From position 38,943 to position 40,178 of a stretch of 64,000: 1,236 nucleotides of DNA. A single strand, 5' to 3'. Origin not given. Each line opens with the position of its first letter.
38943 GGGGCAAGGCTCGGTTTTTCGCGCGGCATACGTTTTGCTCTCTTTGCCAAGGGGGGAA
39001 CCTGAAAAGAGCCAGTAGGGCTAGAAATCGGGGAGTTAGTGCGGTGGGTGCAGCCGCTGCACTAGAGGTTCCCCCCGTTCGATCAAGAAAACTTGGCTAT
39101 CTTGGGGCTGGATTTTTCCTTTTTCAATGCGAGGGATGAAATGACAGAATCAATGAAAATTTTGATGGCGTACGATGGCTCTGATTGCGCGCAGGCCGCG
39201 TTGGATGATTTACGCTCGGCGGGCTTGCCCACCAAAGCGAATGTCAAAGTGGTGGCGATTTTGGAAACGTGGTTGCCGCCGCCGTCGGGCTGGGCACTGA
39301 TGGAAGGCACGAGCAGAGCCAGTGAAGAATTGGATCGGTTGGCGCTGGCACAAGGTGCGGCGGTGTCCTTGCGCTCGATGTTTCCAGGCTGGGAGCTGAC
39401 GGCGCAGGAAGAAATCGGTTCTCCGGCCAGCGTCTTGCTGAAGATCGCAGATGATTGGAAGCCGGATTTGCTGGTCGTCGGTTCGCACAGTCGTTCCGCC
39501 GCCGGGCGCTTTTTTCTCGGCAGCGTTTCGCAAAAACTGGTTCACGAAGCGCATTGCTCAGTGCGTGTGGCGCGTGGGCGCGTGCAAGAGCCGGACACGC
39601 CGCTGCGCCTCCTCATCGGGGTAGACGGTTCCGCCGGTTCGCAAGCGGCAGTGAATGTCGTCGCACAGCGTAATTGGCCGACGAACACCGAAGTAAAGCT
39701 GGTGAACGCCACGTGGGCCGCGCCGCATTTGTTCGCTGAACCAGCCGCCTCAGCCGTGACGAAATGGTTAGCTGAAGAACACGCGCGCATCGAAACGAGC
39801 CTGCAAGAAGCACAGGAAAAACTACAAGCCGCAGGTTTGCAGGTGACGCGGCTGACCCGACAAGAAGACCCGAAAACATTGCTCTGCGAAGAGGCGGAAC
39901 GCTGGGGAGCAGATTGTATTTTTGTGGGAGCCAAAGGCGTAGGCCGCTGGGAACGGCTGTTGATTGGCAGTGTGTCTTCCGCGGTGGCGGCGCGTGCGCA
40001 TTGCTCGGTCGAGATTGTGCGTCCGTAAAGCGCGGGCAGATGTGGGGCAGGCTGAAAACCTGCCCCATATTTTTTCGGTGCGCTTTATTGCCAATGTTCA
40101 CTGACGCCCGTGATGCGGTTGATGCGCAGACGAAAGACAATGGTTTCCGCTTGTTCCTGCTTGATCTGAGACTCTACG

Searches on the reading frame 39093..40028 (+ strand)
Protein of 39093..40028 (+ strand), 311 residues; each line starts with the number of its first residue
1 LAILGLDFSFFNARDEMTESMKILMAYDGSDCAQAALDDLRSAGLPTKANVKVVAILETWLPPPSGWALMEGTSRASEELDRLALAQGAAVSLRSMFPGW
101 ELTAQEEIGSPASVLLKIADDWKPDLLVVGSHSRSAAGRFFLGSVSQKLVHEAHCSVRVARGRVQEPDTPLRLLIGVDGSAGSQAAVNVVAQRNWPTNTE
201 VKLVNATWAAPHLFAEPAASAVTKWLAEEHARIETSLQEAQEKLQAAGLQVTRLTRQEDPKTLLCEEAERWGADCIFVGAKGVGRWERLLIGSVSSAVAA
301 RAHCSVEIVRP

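Call 54: search_protein_families(library=pfam, proteins=[window:39093-40028:+], max_evalue=0.00001)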
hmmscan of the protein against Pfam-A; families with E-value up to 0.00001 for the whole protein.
window:39093-40028:+ (311 aa): 1 family
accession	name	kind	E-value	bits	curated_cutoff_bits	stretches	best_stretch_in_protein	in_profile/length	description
PF00582.32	Usp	-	7.8e-46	156.6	24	2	21-160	3-140/141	Universal stress protein family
